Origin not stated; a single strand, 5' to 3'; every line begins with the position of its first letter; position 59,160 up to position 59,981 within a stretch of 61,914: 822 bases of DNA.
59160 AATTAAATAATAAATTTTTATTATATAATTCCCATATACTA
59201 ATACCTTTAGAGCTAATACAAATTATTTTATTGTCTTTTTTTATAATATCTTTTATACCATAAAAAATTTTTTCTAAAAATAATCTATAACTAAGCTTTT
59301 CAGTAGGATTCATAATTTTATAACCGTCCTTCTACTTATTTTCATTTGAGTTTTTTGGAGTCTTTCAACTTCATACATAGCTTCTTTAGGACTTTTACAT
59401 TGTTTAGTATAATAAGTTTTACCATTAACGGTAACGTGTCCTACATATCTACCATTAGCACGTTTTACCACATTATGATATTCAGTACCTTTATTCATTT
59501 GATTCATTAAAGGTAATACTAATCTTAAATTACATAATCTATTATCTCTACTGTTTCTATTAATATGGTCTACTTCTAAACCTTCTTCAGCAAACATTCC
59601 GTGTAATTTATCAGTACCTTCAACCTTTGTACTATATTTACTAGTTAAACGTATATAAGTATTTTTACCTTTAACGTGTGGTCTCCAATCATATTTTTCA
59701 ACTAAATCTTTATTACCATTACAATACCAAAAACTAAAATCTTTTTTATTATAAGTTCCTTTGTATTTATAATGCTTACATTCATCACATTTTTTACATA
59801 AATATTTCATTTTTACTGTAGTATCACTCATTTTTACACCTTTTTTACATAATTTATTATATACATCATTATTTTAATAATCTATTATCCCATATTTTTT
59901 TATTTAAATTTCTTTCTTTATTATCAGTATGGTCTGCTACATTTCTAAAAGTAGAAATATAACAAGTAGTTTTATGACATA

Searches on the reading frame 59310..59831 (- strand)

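Call 64: search_protein_families(library=phrogs, proteins=[window:59310-59831:-], max_evalue=0.01)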
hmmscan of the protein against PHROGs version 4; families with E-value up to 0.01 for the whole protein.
window:59310-59831:- (173 aa): 5 families
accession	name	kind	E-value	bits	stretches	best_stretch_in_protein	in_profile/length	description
phrog_99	-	DNA, RNA and nucleotide metabolism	6.5e-19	69.8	1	83-157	174-254/383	HNH endonuclease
phrog_4578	-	DNA, RNA and nucleotide metabolism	7.1e-12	46.4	1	82-160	27-112/130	HNH endonuclease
phrog_374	-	DNA, RNA and nucleotide metabolism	1.1e-05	25.4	1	8-152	279-396/617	HNH endonuclease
phrog_10822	-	DNA, RNA and nucleotide metabolism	0.00014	22.6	1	85-157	119-188/245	HNH endonuclease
phrog_959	-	DNA, RNA and nucleotide metabolism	0.00049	20.9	1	83-107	75-99/138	HNH endonuclease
